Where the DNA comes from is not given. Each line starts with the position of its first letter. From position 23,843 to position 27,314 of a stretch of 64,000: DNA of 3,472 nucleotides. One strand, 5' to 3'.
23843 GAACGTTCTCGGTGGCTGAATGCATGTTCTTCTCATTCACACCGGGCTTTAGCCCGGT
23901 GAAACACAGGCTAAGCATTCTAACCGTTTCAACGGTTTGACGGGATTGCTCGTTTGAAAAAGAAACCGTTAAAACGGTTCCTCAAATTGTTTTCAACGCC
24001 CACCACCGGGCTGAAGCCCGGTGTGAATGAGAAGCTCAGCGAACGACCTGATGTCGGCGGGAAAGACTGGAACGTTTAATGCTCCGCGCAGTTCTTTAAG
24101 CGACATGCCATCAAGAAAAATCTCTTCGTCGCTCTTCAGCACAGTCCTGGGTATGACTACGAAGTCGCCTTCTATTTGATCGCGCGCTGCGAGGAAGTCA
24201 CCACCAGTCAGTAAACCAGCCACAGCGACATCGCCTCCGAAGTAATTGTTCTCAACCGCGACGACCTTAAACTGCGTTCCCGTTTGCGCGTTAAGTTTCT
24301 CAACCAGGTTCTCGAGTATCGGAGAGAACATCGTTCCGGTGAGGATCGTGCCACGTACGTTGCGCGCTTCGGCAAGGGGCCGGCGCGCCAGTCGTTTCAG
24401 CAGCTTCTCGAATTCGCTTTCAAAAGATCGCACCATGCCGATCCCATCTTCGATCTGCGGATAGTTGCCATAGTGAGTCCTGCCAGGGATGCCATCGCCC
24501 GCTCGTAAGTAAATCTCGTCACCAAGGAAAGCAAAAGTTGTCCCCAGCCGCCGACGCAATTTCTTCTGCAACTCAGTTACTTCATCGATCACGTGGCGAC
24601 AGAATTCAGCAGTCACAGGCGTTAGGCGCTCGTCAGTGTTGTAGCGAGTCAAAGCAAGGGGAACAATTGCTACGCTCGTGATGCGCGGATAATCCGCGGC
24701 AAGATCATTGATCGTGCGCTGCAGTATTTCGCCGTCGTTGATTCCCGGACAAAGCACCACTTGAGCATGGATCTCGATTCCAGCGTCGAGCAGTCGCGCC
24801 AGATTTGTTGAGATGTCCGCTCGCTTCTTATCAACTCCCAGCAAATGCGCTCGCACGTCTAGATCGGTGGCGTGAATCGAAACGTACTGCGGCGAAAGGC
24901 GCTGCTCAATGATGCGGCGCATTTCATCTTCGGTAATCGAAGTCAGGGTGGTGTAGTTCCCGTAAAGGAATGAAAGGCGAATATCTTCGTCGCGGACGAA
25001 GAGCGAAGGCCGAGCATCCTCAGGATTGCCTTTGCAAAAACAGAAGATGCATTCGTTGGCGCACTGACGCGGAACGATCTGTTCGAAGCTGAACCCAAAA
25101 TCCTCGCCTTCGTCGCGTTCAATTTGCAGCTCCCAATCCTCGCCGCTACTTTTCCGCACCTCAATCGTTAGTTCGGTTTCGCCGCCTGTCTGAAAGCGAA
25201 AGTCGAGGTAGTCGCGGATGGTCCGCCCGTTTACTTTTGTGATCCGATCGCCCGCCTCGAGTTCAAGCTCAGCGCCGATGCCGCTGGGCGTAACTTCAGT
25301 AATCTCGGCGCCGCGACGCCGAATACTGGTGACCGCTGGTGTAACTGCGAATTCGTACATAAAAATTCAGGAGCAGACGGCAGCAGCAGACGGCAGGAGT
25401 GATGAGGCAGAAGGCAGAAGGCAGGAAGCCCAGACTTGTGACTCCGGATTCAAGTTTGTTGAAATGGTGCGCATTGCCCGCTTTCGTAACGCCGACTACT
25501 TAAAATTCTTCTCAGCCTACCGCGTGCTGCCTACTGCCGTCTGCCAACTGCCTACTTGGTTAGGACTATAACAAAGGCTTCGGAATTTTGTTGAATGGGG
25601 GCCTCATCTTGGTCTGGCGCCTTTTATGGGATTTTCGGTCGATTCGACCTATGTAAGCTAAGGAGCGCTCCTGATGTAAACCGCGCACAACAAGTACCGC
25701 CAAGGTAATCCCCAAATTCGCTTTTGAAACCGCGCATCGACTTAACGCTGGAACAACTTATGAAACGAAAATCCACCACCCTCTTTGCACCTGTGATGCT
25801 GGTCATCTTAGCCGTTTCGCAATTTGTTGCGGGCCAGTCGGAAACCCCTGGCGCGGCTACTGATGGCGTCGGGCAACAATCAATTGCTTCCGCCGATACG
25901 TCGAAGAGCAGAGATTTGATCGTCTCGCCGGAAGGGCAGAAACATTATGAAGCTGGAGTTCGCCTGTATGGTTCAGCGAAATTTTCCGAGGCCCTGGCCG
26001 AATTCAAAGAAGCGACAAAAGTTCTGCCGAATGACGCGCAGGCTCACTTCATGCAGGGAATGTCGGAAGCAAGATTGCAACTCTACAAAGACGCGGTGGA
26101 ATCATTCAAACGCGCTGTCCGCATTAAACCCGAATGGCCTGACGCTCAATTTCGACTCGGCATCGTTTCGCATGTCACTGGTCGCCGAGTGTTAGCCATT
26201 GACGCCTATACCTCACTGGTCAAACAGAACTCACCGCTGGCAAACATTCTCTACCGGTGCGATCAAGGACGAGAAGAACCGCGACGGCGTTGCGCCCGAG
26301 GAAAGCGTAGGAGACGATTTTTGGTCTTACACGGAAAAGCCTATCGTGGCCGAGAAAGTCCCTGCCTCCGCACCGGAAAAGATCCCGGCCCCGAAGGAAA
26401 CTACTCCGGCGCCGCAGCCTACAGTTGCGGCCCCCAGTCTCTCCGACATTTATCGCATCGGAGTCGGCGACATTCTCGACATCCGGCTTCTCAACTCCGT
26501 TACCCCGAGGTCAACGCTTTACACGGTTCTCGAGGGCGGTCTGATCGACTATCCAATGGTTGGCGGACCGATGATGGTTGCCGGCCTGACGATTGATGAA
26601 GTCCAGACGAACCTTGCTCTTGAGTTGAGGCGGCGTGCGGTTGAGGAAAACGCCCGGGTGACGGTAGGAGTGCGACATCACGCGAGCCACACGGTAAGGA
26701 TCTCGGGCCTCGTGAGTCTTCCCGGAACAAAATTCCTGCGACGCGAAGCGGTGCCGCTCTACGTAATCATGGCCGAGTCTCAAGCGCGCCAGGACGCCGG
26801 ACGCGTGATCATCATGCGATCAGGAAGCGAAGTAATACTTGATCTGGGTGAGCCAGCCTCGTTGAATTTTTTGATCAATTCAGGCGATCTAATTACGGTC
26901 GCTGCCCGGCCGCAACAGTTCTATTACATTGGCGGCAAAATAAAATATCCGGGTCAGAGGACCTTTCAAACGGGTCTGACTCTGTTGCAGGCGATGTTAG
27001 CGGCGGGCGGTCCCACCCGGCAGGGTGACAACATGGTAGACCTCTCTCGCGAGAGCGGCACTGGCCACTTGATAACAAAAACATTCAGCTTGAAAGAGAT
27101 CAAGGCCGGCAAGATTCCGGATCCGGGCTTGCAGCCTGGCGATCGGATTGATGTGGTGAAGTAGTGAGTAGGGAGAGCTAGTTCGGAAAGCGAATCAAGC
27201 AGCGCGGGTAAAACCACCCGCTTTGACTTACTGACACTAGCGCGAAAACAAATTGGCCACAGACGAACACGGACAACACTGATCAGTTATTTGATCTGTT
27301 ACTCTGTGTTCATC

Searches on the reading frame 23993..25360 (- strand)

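Call 11: search_protein_families(library=pfam, proteins=[window:23993-25360:-])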
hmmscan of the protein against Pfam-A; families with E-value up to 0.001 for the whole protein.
window:23993-25360:- (455 aa): 4 families
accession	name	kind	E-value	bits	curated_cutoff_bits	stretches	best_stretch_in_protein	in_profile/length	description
PF04459.17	DUF512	-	1.5e-56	191.3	25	1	233-435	1-200/202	Protein of unknown function (DUF512)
PF19238.5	Radical_SAM_2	-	3e-52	176.8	26.7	1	82-230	1-151/151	Radical SAM-like domain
PF17820.7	PDZ_6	-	1.4e-07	31.6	27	1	20-56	2-38/54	PDZ domain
PF00595.29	PDZ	-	4.4e-05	24.2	23.2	1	16-50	25-59/81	PDZ domain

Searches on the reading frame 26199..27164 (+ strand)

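Call 11: search_protein_families(library=pfam, proteins=[window:26199-27164:+])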
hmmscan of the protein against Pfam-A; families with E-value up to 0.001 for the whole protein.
window:26199-27164:+ (321 aa): 3 families
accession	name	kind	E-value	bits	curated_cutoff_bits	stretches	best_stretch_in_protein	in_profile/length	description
PF02563.21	Poly_export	-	9.5e-12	45.4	28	1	84-158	6-76/77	Polysaccharide biosynthesis/export protein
PF22461.2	SLBB_2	-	6.6e-07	29.8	27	0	242-317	3-77/79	SLBB domain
PF10531.15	SLBB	-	7.7e-06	26.1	27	1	242-278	2-39/55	SLBB domain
